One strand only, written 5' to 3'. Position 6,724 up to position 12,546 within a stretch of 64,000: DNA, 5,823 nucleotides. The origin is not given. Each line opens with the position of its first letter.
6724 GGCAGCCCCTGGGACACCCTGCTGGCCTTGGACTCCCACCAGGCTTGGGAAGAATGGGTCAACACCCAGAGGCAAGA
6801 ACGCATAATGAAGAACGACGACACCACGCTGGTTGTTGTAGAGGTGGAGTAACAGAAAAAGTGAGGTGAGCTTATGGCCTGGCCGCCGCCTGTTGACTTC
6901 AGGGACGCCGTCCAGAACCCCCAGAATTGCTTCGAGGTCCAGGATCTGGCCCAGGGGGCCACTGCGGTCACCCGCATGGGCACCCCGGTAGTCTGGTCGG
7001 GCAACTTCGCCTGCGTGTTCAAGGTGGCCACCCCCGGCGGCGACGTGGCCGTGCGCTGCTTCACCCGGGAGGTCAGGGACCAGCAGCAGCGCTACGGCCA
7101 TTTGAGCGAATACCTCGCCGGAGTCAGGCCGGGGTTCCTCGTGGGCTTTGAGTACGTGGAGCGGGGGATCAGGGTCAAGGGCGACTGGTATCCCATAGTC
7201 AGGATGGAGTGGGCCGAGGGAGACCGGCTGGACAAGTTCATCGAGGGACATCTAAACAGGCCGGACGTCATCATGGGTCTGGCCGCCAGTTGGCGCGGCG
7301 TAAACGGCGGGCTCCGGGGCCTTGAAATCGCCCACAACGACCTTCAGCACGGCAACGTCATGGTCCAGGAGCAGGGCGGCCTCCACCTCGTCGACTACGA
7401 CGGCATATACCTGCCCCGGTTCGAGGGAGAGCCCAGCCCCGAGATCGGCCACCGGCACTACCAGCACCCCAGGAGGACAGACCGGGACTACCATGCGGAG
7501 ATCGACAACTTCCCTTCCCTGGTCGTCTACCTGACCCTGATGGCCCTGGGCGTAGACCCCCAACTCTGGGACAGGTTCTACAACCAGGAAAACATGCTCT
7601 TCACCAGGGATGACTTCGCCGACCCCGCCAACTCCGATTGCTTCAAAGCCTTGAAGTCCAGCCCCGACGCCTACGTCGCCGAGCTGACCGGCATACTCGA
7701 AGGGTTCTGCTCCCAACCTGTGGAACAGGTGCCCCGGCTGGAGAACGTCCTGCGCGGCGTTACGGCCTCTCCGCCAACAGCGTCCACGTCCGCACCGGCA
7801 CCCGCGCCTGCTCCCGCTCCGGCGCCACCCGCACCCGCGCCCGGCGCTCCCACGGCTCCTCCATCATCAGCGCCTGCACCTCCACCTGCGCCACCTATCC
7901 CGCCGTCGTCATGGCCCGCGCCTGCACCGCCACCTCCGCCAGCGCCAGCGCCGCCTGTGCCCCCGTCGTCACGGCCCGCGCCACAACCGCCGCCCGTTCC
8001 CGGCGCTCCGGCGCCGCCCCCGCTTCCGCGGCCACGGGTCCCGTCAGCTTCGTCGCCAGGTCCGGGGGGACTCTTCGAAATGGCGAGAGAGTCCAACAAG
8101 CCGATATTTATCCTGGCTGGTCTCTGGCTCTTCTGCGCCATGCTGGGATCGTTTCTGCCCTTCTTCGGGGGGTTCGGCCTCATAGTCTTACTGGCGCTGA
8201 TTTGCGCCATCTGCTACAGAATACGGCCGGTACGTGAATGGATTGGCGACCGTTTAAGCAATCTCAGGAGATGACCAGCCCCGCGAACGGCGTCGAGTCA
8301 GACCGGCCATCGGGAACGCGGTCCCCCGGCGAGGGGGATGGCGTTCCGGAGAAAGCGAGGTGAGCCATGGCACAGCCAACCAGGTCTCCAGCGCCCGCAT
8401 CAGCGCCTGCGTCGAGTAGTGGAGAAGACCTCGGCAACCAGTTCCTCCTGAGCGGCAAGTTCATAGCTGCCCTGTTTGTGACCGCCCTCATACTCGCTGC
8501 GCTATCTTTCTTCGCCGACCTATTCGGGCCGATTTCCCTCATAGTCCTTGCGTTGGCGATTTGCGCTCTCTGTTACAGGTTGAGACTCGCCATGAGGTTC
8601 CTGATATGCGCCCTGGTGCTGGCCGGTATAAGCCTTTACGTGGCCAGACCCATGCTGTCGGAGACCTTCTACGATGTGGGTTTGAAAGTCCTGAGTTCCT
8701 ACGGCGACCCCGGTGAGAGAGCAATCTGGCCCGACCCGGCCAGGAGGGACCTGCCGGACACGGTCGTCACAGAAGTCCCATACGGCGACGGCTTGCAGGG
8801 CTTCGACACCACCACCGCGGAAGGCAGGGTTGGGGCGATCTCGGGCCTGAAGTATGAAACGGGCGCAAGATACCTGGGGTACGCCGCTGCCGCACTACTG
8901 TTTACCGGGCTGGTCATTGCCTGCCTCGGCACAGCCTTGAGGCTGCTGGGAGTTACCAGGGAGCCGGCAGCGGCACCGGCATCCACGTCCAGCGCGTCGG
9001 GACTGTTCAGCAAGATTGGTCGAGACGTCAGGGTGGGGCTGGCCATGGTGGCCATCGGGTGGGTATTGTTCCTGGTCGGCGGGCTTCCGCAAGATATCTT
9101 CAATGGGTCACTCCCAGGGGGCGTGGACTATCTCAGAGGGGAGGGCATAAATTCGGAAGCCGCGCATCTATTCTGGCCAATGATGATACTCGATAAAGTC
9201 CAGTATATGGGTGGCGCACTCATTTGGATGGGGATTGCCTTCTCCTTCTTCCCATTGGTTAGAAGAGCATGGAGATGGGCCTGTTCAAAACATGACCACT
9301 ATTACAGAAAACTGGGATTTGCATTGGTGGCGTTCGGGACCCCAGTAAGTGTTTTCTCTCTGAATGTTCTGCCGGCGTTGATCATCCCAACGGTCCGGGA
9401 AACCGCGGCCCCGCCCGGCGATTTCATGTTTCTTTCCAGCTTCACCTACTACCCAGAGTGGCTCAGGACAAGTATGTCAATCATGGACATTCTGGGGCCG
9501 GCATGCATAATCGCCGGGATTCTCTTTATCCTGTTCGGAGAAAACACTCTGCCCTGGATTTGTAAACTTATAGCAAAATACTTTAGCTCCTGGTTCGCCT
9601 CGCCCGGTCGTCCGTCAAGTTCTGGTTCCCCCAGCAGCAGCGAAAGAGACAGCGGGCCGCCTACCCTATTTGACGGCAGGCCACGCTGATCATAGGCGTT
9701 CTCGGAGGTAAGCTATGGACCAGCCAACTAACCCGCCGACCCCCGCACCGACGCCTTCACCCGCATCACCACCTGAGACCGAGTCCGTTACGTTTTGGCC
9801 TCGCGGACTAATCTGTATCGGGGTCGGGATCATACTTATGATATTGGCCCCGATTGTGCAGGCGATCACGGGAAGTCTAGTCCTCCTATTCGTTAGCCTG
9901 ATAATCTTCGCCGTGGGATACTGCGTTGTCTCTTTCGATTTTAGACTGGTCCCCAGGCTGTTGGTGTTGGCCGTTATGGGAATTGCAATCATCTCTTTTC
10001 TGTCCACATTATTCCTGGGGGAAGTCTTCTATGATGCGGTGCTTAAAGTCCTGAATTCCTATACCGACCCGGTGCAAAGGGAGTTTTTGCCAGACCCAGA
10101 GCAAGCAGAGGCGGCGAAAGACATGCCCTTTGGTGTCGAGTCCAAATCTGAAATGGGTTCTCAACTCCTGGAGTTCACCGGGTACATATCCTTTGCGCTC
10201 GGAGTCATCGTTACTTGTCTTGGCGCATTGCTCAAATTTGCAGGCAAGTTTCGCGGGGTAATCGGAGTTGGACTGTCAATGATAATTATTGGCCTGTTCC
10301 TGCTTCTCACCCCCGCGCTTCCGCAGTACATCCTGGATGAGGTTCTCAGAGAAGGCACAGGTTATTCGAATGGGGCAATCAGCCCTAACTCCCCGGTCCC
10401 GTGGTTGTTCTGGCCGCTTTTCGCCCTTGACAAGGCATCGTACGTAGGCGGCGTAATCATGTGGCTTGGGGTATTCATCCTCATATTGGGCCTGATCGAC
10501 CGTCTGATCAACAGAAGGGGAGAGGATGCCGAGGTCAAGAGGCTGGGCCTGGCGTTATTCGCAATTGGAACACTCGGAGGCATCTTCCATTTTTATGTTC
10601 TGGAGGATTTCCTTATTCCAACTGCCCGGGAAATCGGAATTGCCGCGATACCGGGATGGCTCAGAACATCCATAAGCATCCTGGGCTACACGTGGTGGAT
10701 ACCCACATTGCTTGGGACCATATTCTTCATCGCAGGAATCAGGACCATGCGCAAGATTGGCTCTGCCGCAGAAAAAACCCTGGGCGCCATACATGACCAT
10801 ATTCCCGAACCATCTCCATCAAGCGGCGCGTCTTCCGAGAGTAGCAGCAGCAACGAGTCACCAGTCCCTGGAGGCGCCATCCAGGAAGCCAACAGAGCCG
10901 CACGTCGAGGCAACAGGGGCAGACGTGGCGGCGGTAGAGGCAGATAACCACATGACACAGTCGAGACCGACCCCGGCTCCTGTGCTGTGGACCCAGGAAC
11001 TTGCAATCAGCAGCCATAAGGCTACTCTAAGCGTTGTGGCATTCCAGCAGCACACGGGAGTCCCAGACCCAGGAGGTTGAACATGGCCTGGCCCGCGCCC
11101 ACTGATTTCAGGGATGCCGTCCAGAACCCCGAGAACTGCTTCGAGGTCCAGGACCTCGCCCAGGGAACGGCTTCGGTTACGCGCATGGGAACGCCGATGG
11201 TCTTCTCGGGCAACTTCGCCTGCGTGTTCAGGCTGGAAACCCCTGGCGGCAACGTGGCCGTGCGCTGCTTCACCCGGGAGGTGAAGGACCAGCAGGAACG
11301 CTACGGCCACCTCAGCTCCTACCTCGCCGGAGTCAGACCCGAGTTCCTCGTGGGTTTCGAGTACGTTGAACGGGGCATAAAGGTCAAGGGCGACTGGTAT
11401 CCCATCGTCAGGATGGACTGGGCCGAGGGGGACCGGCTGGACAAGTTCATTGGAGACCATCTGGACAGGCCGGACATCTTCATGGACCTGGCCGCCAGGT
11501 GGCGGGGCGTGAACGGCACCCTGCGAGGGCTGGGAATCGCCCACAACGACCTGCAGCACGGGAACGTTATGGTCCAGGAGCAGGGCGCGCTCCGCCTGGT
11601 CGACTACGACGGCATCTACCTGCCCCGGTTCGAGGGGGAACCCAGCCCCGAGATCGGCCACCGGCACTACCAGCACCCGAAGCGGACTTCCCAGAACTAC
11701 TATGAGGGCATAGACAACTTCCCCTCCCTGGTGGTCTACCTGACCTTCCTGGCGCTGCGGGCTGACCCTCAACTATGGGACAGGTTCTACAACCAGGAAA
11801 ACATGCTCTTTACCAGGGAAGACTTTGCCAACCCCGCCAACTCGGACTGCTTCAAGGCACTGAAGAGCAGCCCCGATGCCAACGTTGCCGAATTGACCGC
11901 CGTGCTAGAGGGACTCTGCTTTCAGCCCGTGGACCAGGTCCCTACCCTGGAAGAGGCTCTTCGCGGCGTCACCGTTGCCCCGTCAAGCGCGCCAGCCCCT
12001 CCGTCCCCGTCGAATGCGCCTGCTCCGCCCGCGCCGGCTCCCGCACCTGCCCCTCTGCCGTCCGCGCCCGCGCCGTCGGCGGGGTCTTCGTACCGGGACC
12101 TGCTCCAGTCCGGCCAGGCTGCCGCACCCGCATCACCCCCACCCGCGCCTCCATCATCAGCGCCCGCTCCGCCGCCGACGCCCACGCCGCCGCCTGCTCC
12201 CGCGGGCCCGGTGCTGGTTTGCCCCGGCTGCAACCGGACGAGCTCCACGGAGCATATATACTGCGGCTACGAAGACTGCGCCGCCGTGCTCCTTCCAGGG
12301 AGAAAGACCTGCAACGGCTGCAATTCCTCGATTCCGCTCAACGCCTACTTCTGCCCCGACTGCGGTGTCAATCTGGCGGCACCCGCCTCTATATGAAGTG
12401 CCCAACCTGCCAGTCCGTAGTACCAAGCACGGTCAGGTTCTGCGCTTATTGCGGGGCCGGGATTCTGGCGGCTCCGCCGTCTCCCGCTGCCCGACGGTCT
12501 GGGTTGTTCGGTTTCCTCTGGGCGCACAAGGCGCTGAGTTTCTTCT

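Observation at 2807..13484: Nine-gene same-strand island: a TerY-P-type vWA/PP2C/kinase core expanded with four kinds of uncharacterised membrane or zinc-binding partners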

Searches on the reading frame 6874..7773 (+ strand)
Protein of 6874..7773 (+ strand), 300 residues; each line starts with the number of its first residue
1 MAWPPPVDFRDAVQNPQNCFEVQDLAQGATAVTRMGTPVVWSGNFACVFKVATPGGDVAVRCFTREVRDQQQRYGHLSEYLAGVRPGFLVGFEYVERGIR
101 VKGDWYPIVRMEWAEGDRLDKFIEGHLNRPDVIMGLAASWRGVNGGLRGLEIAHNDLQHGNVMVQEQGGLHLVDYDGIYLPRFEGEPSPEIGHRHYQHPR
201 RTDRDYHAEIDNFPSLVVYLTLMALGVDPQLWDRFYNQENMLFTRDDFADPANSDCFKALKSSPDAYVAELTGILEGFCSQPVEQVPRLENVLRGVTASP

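Call 95: search_solved_structures(query=window:6874-7773:+, max_evalue=0.1, show_alignments=2)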
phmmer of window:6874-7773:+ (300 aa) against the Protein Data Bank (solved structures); distinct sequences matched with E-value up to 0.1: 43.
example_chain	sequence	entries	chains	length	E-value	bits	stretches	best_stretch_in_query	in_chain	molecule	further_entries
4an2_A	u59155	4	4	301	0.0011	21.5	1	42-229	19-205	DUAL SPECIFICITY MITOGEN-ACTIVATED PROTEIN KINASE KINASE 1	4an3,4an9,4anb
3orn_A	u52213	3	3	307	0.0013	21.4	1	42-227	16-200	Dual specificity mitogen-activated protein kinase kinase 1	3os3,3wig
3sls_A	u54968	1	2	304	0.0014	21.2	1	42-227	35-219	Dual specificity mitogen-activated protein kinase kinase 1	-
3dv3_A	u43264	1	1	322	0.0015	21.2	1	42-227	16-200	Dual specificity mitogen-activated protein kinase kinase 1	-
9axh_A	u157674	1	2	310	0.0015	21.2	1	42-227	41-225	Dual specificity mitogen-activated protein kinase kinase 1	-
9axm_A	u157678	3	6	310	0.0015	21.2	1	42-227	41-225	Dual specificity mitogen-activated protein kinase kinase 1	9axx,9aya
3mbl_A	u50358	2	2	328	0.0015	21.1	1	42-227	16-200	Dual specificity mitogen-activated protein kinase kinase 1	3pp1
9rts_A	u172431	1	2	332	0.0016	21.1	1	42-227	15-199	Dual specificity mitogen-activated protein kinase kinase 1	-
2p55_A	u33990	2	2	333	0.0016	21.1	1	42-227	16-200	Dual specificity mitogen-activated protein kinase kinase 1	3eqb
9rtq_D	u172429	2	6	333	0.0016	21.1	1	42-227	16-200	Dual specificity mitogen-activated protein kinase kinase 1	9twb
7b3m_A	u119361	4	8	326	0.0016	21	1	42-227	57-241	Dual specificity mitogen-activated protein kinase kinase 1,Dual specificity mitogen-activa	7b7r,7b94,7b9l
1s9j_A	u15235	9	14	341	0.0017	21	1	42-227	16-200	Dual specificity mitogen-activated protein kinase kinase 1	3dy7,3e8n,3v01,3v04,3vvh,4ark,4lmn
4u7z_A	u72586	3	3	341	0.0017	21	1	42-227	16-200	Dual specificity mitogen-activated protein kinase kinase 1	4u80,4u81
7pqv_A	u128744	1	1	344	0.0017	21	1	42-227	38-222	Dual specificity mitogen-activated protein kinase kinase 1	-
3zls_A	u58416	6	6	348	0.0017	21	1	42-227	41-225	DUAL SPECIFICITY MITOGEN-ACTIVATED PROTEIN KINASE KINASE 1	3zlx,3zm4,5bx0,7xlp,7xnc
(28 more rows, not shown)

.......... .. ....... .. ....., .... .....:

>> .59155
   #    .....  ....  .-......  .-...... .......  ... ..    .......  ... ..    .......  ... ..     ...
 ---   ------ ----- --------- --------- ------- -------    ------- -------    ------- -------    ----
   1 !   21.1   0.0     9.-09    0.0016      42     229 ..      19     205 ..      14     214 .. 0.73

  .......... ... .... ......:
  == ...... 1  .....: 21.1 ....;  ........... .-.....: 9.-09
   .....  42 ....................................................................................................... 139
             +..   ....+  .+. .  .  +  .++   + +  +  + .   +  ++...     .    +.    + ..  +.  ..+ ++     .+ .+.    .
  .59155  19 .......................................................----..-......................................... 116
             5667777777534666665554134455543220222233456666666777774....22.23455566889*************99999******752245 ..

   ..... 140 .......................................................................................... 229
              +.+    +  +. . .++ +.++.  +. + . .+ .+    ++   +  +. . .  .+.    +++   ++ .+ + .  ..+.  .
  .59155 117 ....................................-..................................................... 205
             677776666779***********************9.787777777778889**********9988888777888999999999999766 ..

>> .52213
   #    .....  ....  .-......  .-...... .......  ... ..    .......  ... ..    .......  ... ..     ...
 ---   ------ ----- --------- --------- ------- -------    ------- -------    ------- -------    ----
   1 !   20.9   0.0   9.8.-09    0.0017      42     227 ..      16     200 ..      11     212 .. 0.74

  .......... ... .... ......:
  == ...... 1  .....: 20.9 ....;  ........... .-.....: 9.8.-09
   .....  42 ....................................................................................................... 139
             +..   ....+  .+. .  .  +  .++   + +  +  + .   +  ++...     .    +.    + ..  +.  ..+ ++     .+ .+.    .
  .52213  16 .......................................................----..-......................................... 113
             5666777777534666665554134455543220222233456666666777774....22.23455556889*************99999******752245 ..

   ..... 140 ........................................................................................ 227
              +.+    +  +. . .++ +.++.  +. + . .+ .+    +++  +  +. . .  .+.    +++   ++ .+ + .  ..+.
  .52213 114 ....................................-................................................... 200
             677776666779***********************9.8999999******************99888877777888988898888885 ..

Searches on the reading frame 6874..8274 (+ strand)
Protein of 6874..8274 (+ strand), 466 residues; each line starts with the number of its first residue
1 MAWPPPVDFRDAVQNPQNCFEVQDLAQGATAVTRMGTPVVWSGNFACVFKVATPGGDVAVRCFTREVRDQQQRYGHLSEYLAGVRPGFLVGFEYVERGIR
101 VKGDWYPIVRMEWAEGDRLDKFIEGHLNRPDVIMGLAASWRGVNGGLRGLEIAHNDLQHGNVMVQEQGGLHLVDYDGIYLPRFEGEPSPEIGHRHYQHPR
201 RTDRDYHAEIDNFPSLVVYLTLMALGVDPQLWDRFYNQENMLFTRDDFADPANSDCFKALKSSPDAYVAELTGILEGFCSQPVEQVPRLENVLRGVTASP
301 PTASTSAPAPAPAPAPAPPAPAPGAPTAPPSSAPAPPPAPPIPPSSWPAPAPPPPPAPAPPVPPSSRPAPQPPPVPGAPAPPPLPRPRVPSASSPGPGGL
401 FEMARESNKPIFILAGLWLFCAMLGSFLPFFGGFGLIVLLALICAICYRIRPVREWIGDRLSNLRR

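Call 4: search_protein_families(library=pfam, proteins=[window:6874-8274:+], max_evalue=0.1)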
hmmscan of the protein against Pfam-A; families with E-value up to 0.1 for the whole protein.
window:6874-8274:+ (466 aa): 2 families
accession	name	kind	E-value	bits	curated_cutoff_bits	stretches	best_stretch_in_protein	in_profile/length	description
PF00069.31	Pkinase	-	0.0002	21.3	31.7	1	42-224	9-191/263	Protein kinase domain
PF01633.27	Choline_kinase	-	0.035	13.9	29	1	152-175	164-188/300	Choline/ethanolamine kinase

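Call 5: search_protein_families(library=padloc, proteins=[window:6874-8274:+], max_evalue=0.1)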
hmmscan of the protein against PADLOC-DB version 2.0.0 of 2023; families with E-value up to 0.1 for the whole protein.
window:6874-8274:+ (466 aa): 9 families
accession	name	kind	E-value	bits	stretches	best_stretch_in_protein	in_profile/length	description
PDLC02223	STK_OB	-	1.4e-71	240.1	1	1-298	1-299/562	-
PDLC04059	PD-T4-6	-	0.00028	18.1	1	111-191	90-176/433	-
PDLC04047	PD-T4-6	-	0.0011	16.1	1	108-178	87-157/327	-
PDLC03921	MkoA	-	0.0042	12.7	1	107-208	566-664/1607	-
PDLC04042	PD-T4-6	-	0.017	12.8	1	106-175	83-153/292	-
PDLC04064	PD-T4-6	-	0.03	11.3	1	110-175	98-163/369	-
PDLC01925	CARF6--CARF_STK_AAA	-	0.05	9.3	1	108-166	126-185/1187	-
PDLC04138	mad6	-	0.055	10.3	1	39-176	360-496/659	mads_6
PDLC04056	PD-T4-6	-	0.084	10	0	112-177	88-151/415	-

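Call 6: search_protein_families(library=ncbifam, proteins=[window:6874-8274:+], max_evalue=0.1)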
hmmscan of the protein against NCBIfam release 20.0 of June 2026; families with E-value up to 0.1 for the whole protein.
window:6874-8274:+ (466 aa): 4 families
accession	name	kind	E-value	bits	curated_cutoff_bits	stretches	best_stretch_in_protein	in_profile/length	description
NF038150.1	lanthi_synth_IV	equivalog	3.8e-06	25.5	650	1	154-310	321-467/851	class IV lanthionine synthetase LanL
NF038151.1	lanthi_synth_III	equivalog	0.0029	16.1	575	1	151-208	356-414/833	class III lanthionine synthetase LanKC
NF011463.0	PRK14879.1-4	equivalog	0.01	15.2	188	1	108-175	94-157/237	Kae1-associated kinase Bud32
NF002475.0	PRK01723.1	equivalog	0.065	12.2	142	1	151-176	163-188/241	3-deoxy-D-manno-octulosonic acid kinase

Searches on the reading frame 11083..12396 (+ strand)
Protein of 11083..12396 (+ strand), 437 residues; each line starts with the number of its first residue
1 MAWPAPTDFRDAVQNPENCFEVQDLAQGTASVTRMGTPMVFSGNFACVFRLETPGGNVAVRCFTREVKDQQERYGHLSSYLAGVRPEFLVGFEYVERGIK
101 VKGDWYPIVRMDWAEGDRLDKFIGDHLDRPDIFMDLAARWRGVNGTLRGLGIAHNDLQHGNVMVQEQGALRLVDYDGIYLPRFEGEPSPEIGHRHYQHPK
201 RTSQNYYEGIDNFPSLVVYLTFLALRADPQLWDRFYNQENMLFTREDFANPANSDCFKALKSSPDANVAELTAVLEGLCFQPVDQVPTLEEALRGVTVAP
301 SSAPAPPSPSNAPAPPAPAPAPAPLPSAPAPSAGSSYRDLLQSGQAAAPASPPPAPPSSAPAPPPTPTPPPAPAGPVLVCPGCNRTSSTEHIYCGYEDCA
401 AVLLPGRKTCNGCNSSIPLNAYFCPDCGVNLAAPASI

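Call 4: search_protein_families(library=pfam, proteins=[window:11083-12396:+], max_evalue=0.1)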
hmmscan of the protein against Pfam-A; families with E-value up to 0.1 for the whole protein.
window:11083-12396:+ (437 aa): 7 families
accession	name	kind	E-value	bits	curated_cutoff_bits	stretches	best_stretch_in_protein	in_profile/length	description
PF12773.13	DZR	-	0.00043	20.8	27.3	1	380-428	1-45/45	Double zinc ribbon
PF00069.31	Pkinase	-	0.0011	18.9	31.7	1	42-211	9-179/263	Protein kinase domain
PF10571.15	UPF0547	-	0.0013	19.3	29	1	408-428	1-21/26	Uncharacterised protein family UPF0547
PF01633.27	Choline_kinase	-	0.0088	15.8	29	1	151-176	163-189/300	Choline/ethanolamine kinase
PF17032.10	Zn_ribbon_15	-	0.017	16.4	28.9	1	376-428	36-73/73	zinc-ribbon family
PF24839.1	DUF7718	-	0.026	14.8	25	1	65-128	8-58/104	Domain of unknown function (DUF7718)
PF18912.6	DZR_2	-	0.048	13.9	27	1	399-432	13-47/56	Double zinc ribbon domain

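Call 5: search_protein_families(library=padloc, proteins=[window:11083-12396:+], max_evalue=0.1)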
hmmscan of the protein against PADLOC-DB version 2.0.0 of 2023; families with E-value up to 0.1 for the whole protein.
window:11083-12396:+ (437 aa): 10 families
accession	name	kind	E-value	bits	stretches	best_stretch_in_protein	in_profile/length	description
PDLC02223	STK_OB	-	2.1e-72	242.8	1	1-300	1-301/562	-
PDLC04059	PD-T4-6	-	0.00069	16.8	1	111-193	90-178/433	-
PDLC04042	PD-T4-6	-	0.0037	15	1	107-175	84-153/292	-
PDLC04052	PD-T4-6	-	0.0099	13.1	1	151-175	133-157/496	-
PDLC03921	MkoA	-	0.011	11.4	1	106-175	565-632/1607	-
PDLC04047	PD-T4-6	-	0.012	12.7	1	109-178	88-157/327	-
PDLC04064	PD-T4-6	-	0.021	11.8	1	110-175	98-163/369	-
PDLC04040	PD-T4-6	-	0.031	11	1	107-175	78-146/547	-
PDLC04055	PD-T4-6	-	0.031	11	1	150-175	191-216/496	-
PDLC04138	mad6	-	0.04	10.8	1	38-176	359-496/659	mads_6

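Call 6: search_protein_families(library=ncbifam, proteins=[window:11083-12396:+], max_evalue=0.1)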
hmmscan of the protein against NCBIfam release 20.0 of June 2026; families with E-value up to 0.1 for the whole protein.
window:11083-12396:+ (437 aa): 5 families
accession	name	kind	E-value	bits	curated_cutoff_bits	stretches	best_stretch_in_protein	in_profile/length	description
NF038150.1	lanthi_synth_IV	equivalog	5.7e-07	28.2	650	1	149-308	316-460/851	class IV lanthionine synthetase LanL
NF038151.1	lanthi_synth_III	equivalog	0.00057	18.4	575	1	149-202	354-405/833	class III lanthionine synthetase LanKC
NF011463.0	PRK14879.1-4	equivalog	0.0021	17.5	188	1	108-175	94-157/237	Kae1-associated kinase Bud32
NF011149.0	PRK14559.1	equivalog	0.0086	14.8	374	1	378-431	2-51/642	serine/threonine phosphatase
NF002475.0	PRK01723.1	equivalog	0.042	12.9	142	1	149-176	161-188/241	3-deoxy-D-manno-octulosonic acid kinase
